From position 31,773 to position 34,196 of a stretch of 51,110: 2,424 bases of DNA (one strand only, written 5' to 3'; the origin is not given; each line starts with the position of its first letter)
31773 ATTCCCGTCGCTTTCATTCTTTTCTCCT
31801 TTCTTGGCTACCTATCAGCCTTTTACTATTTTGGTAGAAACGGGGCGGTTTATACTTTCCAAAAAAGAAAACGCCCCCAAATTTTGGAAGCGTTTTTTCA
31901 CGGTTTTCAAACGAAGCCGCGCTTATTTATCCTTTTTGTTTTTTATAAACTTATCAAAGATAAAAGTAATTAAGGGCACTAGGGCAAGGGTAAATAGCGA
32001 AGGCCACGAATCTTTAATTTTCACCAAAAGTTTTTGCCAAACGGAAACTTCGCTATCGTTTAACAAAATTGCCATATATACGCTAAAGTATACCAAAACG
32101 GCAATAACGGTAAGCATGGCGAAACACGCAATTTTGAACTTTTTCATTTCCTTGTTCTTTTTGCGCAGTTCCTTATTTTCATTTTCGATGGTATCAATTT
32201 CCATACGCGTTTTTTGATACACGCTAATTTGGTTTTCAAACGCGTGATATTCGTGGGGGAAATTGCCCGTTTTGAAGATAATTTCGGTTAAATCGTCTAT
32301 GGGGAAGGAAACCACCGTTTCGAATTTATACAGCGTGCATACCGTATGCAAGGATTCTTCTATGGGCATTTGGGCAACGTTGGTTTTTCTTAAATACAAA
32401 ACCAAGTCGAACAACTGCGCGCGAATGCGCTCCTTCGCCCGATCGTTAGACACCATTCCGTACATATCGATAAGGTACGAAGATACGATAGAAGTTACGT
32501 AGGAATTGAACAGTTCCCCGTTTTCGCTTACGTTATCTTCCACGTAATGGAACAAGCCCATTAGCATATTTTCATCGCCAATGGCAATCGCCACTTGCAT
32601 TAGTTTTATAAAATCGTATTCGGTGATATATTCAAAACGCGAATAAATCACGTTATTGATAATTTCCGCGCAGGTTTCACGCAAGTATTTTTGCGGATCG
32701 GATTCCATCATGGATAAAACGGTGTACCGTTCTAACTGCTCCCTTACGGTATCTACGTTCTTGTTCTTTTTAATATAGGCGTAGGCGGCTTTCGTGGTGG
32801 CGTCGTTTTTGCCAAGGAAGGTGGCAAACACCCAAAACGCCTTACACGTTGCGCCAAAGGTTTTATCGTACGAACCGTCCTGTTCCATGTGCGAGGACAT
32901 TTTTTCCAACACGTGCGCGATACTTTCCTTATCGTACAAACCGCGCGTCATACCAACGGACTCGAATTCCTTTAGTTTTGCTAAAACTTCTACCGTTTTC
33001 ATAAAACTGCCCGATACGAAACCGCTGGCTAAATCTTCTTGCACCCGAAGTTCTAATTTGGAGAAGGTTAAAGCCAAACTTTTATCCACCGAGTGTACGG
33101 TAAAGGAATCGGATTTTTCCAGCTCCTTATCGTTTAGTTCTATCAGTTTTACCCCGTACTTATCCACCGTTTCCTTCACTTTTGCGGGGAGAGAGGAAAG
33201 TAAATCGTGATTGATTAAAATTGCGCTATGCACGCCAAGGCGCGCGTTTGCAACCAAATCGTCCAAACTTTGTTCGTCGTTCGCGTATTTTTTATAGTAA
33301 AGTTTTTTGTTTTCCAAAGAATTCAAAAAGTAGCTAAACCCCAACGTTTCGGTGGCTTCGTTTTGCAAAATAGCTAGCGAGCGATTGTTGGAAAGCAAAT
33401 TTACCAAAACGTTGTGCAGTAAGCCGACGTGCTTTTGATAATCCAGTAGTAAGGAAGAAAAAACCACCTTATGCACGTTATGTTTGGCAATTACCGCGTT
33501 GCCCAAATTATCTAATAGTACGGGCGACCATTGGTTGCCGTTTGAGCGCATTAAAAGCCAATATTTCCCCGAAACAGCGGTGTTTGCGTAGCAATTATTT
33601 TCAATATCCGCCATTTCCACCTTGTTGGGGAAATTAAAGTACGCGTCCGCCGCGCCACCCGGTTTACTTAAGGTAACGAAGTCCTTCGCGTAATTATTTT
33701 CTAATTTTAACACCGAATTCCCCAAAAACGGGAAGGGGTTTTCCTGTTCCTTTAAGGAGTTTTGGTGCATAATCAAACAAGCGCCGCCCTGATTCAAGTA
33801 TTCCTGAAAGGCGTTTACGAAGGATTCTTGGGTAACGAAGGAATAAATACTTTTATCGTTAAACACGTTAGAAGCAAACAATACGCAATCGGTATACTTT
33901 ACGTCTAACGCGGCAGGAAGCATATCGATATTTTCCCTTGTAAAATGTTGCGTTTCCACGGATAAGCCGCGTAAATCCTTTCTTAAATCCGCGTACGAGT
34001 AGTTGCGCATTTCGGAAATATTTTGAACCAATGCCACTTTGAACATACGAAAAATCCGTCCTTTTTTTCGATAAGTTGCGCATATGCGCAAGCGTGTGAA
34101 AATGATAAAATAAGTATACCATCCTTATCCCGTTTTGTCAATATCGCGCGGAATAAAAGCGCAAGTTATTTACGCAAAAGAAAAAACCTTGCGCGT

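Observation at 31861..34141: AT-rich monocistronic island between efp and spoVT encoding an orphan ~707-aa sensor-like protein with a membrane-inserted C-terminus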

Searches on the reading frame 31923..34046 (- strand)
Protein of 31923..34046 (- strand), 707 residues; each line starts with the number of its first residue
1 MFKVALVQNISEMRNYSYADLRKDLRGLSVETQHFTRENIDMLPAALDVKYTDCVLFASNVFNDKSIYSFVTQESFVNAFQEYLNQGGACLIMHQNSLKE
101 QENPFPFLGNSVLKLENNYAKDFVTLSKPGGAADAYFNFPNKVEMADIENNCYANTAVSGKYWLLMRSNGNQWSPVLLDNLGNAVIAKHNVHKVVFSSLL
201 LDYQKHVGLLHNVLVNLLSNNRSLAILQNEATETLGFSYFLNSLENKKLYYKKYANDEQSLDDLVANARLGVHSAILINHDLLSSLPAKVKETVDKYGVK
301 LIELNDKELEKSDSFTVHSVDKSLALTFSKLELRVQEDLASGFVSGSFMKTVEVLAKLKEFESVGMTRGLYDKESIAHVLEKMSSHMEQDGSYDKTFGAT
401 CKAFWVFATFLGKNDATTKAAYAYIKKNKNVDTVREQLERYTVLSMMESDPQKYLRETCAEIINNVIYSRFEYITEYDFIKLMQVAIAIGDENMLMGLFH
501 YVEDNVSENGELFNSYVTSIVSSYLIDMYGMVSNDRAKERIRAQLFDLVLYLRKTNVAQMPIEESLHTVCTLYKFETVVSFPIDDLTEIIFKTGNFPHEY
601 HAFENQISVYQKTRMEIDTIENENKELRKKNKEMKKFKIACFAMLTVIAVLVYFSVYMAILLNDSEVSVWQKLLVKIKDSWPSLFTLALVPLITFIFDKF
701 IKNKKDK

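Call 3: search_protein_families(library=pfam, proteins=[window:31923-34046:-], max_evalue=10)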
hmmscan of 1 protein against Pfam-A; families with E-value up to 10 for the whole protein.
window:31923-34046:- (707 aa): 4 families
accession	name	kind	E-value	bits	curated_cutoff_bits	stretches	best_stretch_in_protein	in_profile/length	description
PF04977.20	DivIC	-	0.0024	18.1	28.9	1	603-636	12-45/80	Septum formation initiator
PF12437.13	GSIII_N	-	0.023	14.8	25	1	302-353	66-117/160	Glutamine synthetase type III N terminal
PF05377.16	FlaC_arch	-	0.071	14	27.8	1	611-636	10-35/55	Flagella accessory protein C (FlaC)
PF00664.28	ABC_membrane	-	0.99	9.5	28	1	607-669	193-257/274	ABC transporter transmembrane region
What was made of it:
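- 32133..32261 (-): aa 596-638: charged helical stalk, continuous with TM1. The weak DivIC and FlaC hits are coiled-coil noise (call 3).
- There is a weak DivIC hit over the coiled coil and TM region (E 0.0024, below the cutoff; call 3).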

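Call 4: search_protein_families(library=ncbifam, proteins=[window:31923-34046:-], max_evalue=10)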
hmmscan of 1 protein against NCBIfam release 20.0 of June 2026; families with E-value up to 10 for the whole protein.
window:31923-34046:- (707 aa): 3 families
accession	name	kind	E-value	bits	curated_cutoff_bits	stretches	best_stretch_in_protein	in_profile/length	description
TIGR04370.1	glyco_rpt_poly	subfamily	0.08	11.9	40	1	620-705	79-161/396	oligosaccharide repeat unit polymerase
TIGR00858.1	bioF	equivalog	0.12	11.1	426.45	1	578-651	237-307/365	8-amino-7-oxononanoate synthase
NF047408.1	SA0632_fam_LP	equivalog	0.18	11.5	70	1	614-636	28-50/68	SA0632 family lipoprotein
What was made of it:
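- On Class-I glutamine amidotransferase (PF00117-type, catalytic): No Pfam or NCBIfam hit at E <= 10 apart from unrelated weak hits (calls 3, 4).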

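Call 5: search_protein_families(library=padloc, proteins=[window:31923-34046:-], max_evalue=10)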
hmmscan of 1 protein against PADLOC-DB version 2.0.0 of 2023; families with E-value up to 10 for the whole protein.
window:31923-34046:- (707 aa): 0 families
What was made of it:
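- On Known or candidate anti-phage defence systems (PADLOC-DB 2.0): 0 families for the window protein (call 5).
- Checked: Pfam, NCBIfam and PADLOC give nothing significant (calls 3-5).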

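Call 8: find_homologous_proteins(query=window:31923-34046:-, max_evalue=0.001)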
Query window:31923-34046:- (707 aa): 40 proteins with E <= 0.001 among 8000 candidates.
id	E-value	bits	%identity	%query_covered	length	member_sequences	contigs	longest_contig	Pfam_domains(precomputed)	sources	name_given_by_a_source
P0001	0.0e+0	1452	92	100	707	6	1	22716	-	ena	-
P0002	0.0e+0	1259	78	100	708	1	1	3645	-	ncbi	-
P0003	0.0e+0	1214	76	100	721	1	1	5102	-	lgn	-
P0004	0.0e+0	1171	72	100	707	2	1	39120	-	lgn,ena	-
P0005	0.0e+0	1155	71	100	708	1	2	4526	-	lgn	-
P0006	0.0e+0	1115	68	100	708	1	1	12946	-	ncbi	-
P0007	0.0e+0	1101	68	100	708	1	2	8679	-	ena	-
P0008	0.0e+0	1082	67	99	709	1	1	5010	-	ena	-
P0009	0.0e+0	1080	67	100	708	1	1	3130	-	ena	-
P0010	0.0e+0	1080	66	100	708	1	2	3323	-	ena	-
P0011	0.0e+0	1079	67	99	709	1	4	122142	-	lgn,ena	-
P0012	0.0e+0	1072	66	100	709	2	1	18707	-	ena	-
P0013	0.0e+0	1069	65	100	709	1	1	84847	-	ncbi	-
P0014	0.0e+0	1059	66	100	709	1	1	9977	-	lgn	-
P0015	0.0e+0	1046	65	100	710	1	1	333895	-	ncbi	-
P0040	3.5e-141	490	39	100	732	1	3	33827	-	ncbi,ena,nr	ncbi:MAG: hypothetical protein IJF74_04925 [Clostridia bacterium]|nr:hypothetical protein [Clostridi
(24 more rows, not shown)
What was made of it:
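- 40 full-length homologs at 39-92% identity (call 8).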

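Call 11: find_encoding_contigs(protein=P0015, flank=10000, max_places=2)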
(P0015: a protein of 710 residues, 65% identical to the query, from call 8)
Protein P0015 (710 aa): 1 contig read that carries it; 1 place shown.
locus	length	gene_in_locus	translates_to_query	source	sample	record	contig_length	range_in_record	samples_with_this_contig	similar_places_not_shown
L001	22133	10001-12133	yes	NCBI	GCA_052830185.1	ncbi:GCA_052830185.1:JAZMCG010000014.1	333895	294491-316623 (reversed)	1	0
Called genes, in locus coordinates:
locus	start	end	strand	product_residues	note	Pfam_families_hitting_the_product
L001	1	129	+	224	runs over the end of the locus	PF23023:Anti-Pycsar_Apyc1 (weak), PF00753:Lactamase_B (weak), PF12706:Lactamase_B_2 (faint)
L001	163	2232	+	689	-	PF00724:Oxidored_FMN, PF00890:FAD_binding_2 (weak), PF01266:DAO (weak), PF07992:Pyr_redox_2, PF12831:FAD_oxidored, PF13450:NAD_binding_8, PF13738:Pyr_redox_3, PF00070:Pyr_redox, +4 more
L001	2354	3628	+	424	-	PF04412:AcnX, PF28403:AcnX_2nd, PF28406:AcnX_3rd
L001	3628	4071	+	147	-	PF01989:AcnX_swivel_put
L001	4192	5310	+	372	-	PF03576:Peptidase_S58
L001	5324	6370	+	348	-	PF04616:Glyco_hydro_43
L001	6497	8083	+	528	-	PF03901:Glyco_transf_22 (weak)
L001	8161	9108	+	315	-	PF00535:Glycos_transf_2, PF10111:Glyco_tranf_2_2, PF13641:Glyco_tranf_2_3 (weak)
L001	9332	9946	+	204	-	PF00485:PRK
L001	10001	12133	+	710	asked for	-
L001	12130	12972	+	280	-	PF00892:EamA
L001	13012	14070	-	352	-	PF03590:AsnA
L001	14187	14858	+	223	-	PF02511:Thy1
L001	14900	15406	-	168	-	PF06908:YpsA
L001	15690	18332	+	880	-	PF19732:SpoIIE_N (weak), PF07228:SpoIIE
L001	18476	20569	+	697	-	PF12437:GSIII_N, PF00120:Gln-synt_C, PF18318:Gln-synt_C-ter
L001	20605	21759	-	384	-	PF07690:MFS_1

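Call 12: find_encoding_contigs(protein=P0040, flank=10000, max_places=2)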
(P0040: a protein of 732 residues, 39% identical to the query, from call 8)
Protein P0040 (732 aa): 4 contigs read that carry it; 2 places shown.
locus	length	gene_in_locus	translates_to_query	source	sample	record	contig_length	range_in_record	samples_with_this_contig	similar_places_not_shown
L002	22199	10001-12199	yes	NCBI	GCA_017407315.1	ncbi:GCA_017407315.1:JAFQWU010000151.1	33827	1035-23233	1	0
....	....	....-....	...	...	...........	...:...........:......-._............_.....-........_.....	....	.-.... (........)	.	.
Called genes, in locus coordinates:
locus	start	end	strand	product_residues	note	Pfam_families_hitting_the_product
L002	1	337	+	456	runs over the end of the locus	?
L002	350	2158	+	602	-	PF00657:Lipase_GDSL, PF13472:Lipase_GDSL_2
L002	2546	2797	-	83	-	-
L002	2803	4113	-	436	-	PF01595:CNNM, PF00571:CBS (faint), PF03471:CorC_HlyC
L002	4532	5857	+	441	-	PF01522:Polysacc_deac_1 (faint)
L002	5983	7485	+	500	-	-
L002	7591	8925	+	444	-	PF02055:Glyco_hydro_30, PF02057:Glyco_hydro_59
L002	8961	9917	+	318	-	-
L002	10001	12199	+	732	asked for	-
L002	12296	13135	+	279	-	PF00892:EamA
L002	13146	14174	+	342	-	PF02811:PHP (weak)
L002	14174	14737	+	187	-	-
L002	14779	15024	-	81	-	-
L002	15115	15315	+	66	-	PF13443:HTH_26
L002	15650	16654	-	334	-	PF03590:AsnA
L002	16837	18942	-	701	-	PF01751:Toprim (weak), PF01131:Topoisom_bac, PF13342:Toprim_Crpt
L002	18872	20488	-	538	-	PF01943:Polysacc_synt, PF01554:MatE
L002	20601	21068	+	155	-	PF00545:Ribonuclease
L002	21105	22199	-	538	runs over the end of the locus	PF00654:Voltage_CLC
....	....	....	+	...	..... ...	-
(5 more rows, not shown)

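Call 16: find_encoding_contigs(protein=P0001, flank=10000, max_places=2)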
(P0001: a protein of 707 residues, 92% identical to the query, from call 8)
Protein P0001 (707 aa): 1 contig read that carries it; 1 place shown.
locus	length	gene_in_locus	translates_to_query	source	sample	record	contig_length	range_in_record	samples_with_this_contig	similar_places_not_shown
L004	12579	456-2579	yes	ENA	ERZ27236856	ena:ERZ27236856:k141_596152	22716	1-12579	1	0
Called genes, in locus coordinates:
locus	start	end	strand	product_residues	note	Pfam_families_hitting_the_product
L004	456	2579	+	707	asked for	-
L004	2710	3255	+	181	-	PF04014:MazE_antitoxin, PF15714:SpoVT_C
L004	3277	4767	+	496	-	PF01943:Polysacc_synt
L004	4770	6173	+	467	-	PF03819:MazG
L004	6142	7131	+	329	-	PF01207:Dus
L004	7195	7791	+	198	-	-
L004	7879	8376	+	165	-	PF00588:SpoU_methylase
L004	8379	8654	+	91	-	PF06961:DUF1294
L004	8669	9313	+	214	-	PF02308:MgtC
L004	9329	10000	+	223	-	PF02589:LUD_dom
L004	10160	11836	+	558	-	PF02690:Na_Pi_cotrans, PF01895:PhoU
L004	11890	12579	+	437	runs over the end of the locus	PF00162:PGK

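Call 17: find_encoding_contigs(protein=P0004, flank=10000, max_places=2)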
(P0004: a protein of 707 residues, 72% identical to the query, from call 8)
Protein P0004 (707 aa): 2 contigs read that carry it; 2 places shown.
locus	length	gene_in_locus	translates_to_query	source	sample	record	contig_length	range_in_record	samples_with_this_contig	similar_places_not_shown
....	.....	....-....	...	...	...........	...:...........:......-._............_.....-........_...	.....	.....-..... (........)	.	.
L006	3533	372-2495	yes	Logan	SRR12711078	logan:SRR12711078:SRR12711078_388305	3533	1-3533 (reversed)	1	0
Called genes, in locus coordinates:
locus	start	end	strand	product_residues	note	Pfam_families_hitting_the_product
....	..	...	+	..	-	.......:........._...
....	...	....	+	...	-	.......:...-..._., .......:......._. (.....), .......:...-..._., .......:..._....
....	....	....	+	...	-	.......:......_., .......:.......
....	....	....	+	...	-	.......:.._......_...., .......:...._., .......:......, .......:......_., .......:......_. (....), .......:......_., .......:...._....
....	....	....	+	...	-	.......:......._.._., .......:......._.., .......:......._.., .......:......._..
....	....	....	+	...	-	-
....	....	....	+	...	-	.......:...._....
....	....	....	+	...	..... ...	-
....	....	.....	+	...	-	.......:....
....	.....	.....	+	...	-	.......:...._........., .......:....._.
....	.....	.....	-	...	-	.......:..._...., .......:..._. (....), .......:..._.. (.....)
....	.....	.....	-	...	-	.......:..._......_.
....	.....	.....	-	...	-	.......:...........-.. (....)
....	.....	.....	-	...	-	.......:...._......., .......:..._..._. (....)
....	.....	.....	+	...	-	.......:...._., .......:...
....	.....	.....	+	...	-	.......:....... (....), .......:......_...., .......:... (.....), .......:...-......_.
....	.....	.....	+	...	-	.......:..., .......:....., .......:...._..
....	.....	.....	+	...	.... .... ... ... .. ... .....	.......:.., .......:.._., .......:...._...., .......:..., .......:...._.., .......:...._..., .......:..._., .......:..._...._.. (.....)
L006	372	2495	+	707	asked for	-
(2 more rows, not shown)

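Call 18: find_encoding_contigs(protein=P0011, flank=10000, max_places=2)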
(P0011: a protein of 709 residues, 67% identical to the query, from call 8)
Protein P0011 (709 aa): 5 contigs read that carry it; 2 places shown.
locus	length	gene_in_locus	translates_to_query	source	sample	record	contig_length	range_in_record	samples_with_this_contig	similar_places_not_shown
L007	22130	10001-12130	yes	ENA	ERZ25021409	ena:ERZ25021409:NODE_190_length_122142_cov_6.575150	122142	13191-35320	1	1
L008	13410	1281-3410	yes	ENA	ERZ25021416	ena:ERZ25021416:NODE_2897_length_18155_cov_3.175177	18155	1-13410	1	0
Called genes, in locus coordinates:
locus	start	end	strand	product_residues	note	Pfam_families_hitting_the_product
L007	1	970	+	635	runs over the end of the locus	PF00664:ABC_membrane, PF00005:ABC_tran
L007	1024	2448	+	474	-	PF01554:MatE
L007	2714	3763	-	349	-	-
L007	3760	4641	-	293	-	PF00005:ABC_tran, PF12128:DUF3584 (weak), PF13304:AAA_21 (faint)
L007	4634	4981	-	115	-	PF00392:GntR, PF13730:HTH_36 (weak)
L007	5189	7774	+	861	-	PF19732:SpoIIE_N, PF07228:SpoIIE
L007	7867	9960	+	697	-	PF12437:GSIII_N, PF00120:Gln-synt_C, PF18318:Gln-synt_C-ter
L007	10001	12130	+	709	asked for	-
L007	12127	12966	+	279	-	PF00892:EamA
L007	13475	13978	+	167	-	PF06908:YpsA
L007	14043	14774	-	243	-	PF03099:BPL_LplA_LipB, PF02237:BPL_C (weak)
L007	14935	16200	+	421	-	PF00254:FKBP_C, PF05698:Trigger_C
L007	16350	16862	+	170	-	PF01613:Flavin_Reduct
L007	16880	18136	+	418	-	PF00171:Aldedh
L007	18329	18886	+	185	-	PF00149:Metallophos, PF12850:Metallophos_2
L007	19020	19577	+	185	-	PF08207:EFP_N, PF01132:EFP, PF09285:Elong-fact-P_C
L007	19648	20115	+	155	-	-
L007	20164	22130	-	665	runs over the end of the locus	PF08497:Radical_SAM_N, PF04055:Radical_SAM (weak), PF11842:DUF3362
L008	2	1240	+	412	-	?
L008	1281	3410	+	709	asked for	-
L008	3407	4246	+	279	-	PF00892:EamA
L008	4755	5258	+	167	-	PF06908:YpsA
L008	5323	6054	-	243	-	PF03099:BPL_LplA_LipB, PF02237:BPL_C (weak)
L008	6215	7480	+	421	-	PF00254:FKBP_C, PF05698:Trigger_C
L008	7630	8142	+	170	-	PF01613:Flavin_Reduct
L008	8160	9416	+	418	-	PF00171:Aldedh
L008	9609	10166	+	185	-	PF00149:Metallophos, PF12850:Metallophos_2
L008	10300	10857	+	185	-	PF08207:EFP_N, PF01132:EFP, PF09285:Elong-fact-P_C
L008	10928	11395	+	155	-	-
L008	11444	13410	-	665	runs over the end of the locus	PF08497:Radical_SAM_N, PF04055:Radical_SAM (weak), PF11842:DUF3362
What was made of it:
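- On Known or candidate anti-phage defence systems (PADLOC-DB 2.0): Clostridial contexts are housekeeping (calls 11, 16-18).
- In L001 and L007/L008 it overlaps the stop codon by 4 nt (calls 11, 18). Clostridial contexts are housekeeping genes (calls 11, 16-18).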
